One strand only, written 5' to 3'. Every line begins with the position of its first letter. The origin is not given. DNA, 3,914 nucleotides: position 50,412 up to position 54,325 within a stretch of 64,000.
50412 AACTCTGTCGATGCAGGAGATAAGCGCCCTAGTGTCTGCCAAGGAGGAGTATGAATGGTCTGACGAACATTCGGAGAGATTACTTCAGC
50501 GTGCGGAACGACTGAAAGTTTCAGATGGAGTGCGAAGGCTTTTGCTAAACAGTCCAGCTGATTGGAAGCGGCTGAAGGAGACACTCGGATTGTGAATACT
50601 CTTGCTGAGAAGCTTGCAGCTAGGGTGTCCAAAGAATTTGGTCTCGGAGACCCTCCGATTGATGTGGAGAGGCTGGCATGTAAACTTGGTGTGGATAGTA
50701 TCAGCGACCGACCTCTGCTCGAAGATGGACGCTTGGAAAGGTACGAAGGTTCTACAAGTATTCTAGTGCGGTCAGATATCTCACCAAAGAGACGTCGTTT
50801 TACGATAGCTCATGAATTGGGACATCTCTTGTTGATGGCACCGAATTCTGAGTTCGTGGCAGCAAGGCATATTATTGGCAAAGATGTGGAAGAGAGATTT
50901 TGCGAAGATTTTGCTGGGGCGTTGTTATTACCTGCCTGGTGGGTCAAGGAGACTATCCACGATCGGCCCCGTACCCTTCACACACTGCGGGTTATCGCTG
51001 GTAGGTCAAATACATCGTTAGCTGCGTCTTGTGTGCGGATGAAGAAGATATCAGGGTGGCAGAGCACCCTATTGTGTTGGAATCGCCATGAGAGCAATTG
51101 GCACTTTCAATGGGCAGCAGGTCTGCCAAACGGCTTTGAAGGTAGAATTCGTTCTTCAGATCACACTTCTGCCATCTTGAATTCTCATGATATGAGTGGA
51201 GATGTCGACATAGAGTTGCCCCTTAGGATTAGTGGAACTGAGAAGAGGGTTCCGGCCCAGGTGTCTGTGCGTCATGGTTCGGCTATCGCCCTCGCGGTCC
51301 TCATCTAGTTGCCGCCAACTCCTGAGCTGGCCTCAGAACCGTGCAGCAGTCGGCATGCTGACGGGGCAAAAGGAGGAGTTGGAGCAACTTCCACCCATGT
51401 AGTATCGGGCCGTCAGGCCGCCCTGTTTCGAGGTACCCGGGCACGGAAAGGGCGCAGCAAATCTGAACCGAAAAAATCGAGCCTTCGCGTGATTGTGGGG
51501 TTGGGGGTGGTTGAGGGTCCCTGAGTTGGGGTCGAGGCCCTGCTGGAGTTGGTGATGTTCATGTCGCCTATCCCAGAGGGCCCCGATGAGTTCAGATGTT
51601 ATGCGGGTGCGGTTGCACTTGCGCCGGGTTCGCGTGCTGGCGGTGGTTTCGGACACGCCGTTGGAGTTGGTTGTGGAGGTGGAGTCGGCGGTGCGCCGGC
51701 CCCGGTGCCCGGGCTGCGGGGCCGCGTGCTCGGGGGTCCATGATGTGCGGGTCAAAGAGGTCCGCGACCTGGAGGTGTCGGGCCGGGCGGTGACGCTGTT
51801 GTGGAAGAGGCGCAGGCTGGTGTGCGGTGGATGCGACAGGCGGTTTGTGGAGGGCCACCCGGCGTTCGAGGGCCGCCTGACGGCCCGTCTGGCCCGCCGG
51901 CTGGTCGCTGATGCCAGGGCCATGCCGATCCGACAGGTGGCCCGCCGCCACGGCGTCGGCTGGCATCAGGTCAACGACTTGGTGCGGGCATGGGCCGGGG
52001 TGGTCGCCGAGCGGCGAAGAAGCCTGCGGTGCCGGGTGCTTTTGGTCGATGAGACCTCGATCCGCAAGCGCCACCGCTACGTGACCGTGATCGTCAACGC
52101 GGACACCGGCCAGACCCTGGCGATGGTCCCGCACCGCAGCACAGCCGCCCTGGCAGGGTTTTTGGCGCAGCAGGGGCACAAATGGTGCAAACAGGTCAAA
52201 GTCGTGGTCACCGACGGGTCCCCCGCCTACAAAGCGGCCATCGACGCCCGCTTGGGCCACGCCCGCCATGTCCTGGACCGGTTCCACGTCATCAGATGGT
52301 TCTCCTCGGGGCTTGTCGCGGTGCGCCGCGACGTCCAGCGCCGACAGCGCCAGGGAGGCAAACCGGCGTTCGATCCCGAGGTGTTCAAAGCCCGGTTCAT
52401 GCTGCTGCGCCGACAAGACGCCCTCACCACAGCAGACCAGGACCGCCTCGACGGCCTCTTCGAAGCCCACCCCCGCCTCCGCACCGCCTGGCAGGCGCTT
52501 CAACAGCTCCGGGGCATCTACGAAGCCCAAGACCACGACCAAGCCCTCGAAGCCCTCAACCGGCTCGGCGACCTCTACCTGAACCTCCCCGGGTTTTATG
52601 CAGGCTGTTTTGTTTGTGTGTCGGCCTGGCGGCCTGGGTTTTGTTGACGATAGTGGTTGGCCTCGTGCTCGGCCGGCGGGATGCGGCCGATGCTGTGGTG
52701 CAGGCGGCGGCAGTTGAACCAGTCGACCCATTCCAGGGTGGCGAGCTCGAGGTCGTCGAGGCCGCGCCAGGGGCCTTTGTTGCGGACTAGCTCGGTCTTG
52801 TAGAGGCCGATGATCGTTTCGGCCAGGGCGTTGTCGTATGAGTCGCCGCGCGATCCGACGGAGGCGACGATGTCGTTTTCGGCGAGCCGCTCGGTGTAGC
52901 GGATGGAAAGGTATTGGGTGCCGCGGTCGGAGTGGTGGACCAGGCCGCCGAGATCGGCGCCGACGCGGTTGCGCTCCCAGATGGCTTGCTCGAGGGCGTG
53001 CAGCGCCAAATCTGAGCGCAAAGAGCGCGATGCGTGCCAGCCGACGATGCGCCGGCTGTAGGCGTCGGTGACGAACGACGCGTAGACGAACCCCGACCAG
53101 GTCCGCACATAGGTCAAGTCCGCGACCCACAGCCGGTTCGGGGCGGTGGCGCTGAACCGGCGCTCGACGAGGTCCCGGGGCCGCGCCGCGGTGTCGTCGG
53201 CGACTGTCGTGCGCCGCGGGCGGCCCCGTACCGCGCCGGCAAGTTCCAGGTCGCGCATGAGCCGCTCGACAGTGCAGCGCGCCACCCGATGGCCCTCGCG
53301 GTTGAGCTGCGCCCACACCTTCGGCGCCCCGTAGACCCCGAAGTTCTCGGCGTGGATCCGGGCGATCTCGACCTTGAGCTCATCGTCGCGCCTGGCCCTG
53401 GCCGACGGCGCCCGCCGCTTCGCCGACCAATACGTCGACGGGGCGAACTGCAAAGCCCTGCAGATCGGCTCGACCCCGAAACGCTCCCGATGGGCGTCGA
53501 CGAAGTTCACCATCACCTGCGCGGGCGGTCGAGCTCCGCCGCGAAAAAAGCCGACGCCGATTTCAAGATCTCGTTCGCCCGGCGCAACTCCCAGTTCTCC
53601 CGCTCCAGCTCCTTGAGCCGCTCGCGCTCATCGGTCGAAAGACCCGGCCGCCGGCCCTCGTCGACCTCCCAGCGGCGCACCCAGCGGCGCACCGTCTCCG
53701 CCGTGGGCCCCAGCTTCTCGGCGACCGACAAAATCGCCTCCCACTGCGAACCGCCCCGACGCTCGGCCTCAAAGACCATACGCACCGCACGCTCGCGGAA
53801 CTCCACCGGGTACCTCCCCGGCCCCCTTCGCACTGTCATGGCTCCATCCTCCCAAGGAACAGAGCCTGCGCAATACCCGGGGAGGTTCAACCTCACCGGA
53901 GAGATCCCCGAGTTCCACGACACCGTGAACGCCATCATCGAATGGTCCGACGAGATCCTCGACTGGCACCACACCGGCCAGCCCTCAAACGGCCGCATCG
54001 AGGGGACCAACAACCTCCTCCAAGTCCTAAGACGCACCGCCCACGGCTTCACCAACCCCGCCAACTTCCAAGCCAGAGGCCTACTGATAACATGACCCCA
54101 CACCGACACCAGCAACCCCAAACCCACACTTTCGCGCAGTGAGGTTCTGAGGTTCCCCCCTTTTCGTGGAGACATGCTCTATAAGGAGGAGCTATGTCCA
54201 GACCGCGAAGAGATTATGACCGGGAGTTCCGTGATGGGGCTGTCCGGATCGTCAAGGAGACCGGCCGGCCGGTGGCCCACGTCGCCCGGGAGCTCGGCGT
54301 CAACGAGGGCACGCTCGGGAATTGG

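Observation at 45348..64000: SNF2-DUF3883 helicase and DUF1156 methylase look like two halves of one poorly characterised defence locus, pushed 12.6 kb apart by accreted cargo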

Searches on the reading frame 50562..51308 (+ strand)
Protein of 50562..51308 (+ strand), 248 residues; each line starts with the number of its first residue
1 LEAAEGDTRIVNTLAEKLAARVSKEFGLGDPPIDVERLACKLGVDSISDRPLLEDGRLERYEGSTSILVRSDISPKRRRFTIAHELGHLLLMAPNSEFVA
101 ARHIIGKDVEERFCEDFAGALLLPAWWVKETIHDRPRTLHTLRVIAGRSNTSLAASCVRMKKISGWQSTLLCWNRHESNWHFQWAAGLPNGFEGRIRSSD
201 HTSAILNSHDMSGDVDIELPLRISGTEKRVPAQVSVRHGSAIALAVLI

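Call 3: search_protein_families(library=pfam, proteins=[window:50562-51308:+], max_evalue=0.01)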
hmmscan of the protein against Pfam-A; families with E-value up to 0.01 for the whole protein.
window:50562-51308:+ (248 aa): 1 family
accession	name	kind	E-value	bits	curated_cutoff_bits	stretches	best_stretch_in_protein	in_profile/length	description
PF06114.19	Peptidase_M78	-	2.6e-12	47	22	1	53-159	15-121/123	IrrE N-terminal-like domain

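Call 6: search_protein_families(library=padloc, proteins=[window:50562-51308:+], max_evalue=0.01)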
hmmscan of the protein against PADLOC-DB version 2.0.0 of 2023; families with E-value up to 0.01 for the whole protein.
window:50562-51308:+ (248 aa): 15 families
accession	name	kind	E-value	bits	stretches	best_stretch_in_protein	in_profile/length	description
PDLC04141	capP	-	1.6e-25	88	1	15-187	5-176/242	capP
PDLC03954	RmrA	-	2.6e-12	44.3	1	15-126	141-255/380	-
PDLC03948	RmrA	-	6.7e-11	39.7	1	10-163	134-289/397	-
PDLC03953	RmrA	-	4.7e-10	37.2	1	74-165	204-288/373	-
PDLC03952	RmrA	-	7e-10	36.3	1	8-163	146-302/395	-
PDLC03951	RmrA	-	1.9e-09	35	1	10-163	131-285/400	-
PDLC03944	RmrA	-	2.5e-09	34.7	1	69-163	190-283/384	-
PDLC03949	RmrA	-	2.6e-09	34.4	1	67-172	178-277/363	-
PDLC03947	RmrA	-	7e-09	33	1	16-159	142-286/383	-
PDLC03943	RmrA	-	2.2e-08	31.6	1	15-131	126-237/370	-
PDLC03945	RmrA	-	2.4e-07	28.3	1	67-134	197-262/394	-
PDLC03946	RmrA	-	0.00013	18.8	1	70-171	182-278/357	-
PDLC03956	RmrA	-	0.00016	18.9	1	16-163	138-286/399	-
PDLC03950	RmrA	-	0.001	16.2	1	61-125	179-241/369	-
PDLC03955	RmrA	-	0.0021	15.3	1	76-161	212-288/371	-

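Call 31: search_protein_families(library=ncbifam, proteins=[window:50562-51308:+], max_evalue=0.1)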
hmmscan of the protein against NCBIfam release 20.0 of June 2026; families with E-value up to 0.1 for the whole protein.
window:50562-51308:+ (248 aa): 1 family
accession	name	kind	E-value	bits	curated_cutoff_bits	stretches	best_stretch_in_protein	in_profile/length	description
NF052239.1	antitox_spr1629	equivalog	1e-07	31.4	335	1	70-134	200-262/377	spr1629 family repressor/antitoxin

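Call 32: search_protein_families(library=phrogs, proteins=[window:50562-51308:+], max_evalue=0.1)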
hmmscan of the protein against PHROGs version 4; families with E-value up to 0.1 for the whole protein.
window:50562-51308:+ (248 aa): 7 families
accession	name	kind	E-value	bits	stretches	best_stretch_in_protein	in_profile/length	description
phrog_2439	-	transcription regulation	4.9e-13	49.7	1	66-162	184-279/367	transcriptional regulator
phrog_1914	-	unknown function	1.1e-10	42.6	1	61-166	77-180/222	-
phrog_87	-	other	1.6e-07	32.3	1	31-124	39-129/227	metallo-protease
phrog_19315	-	unknown function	4.2e-07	30.3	1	64-176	79-192/348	-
phrog_1516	-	unknown function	0.029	15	1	60-91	69-100/227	-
phrog_20936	-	unknown function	0.045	15.1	1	62-90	26-54/91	-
phrog_20171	-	unknown function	0.091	13.8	0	164-188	15-39/124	-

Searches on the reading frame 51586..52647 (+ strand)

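Call 29: search_protein_families(library=pfam, proteins=[window:51586-52647:+], max_evalue=0.1)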
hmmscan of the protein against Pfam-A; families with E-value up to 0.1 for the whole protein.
window:51586-52647:+ (353 aa): 9 families
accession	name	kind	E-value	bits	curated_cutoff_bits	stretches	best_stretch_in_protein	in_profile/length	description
PF01610.23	DDE_Tnp_ISL3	-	1.6e-40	139.9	23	1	153-326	2-173/240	Transposase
PF14690.11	Zn_ribbon_ISL3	-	2.2e-08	34.8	25.5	1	38-83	2-47/47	zinc-finger of transposase IS204/IS1001/IS1096/IS1165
PF13542.12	HTH_Tnp_ISL3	-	9e-07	28.7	27.4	1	97-136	11-50/51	Helix-turn-helix domain of transposase family ISL3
PF00872.24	Transposase_mut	-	0.0022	17.4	21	0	155-238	174-260/379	Transposase, Mutator family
PF13610.12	DDE_Tnp_IS240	-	0.0077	16.8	27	1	154-221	6-76/139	DDE domain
PF01199.23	Ribosomal_L34e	-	0.02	15.5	27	1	35-70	38-73/94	Ribosomal protein L34e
PF13384.12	HTH_23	-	0.022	15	24.6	1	105-136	8-41/50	Homeodomain-like domain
PF12762.13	DDE_Tnp_IS1595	-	0.085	13.3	27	0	156-218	29-91/153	ISXO2-like transposase domain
PF06259.18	Abhydrolase_8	-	0.094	12.8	20.5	0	101-226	34-156/178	Alpha/beta hydrolase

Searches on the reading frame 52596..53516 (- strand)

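Call 29: search_protein_families(library=pfam, proteins=[window:52596-53516:-], max_evalue=0.1)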
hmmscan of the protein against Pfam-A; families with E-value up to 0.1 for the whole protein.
window:52596-53516:- (306 aa): 4 families
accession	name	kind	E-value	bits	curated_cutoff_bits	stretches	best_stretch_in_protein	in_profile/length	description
PF00665.32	rve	-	1e-22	80.7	32.6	1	124-225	2-101/102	Integrase core domain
PF13276.12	HTH_21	-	1.4e-19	70.5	28.1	1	43-99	2-59/60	HTH-like domain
PF13683.12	rve_3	-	1.7e-11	44.1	26.5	1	216-281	3-67/67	Integrase core domain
PF13333.12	rve_2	-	7.5e-06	26.4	22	1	234-286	2-53/56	Integrase core domain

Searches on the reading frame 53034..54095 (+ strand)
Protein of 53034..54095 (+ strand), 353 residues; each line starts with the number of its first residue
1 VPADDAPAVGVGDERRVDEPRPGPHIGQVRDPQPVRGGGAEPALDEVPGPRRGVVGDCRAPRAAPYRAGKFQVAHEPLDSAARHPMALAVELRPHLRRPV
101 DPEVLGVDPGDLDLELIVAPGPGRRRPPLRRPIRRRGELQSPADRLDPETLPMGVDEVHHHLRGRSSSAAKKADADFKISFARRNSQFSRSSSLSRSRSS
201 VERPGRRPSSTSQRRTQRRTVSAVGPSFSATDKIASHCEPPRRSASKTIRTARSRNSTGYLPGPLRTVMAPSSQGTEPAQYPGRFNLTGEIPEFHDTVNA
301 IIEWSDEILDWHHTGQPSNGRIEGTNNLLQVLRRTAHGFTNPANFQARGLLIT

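Call 3: search_protein_families(library=pfam, proteins=[window:53034-54095:+], max_evalue=0.01)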
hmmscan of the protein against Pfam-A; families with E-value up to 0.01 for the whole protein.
window:53034-54095:+ (353 aa): 1 family
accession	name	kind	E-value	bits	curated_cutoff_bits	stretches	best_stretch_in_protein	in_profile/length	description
PF01610.23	DDE_Tnp_ISL3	-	4e-11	43.6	23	1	290-348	182-239/240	Transposase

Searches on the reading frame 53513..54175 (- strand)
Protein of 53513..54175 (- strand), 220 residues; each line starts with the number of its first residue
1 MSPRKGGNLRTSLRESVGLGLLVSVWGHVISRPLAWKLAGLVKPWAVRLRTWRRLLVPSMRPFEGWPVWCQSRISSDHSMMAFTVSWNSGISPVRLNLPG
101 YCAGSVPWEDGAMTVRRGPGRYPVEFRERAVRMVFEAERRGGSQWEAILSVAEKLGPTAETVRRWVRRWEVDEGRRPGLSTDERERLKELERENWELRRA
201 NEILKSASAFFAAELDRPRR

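Call 3: search_protein_families(library=pfam, proteins=[window:53513-54175:-], max_evalue=0.01)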
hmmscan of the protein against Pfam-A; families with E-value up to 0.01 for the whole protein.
window:53513-54175:- (220 aa): 1 family
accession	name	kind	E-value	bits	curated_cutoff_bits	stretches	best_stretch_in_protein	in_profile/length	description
PF01527.26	HTH_Tnp_1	-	4e-06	27.4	24.1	1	118-201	3-74/75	Transposase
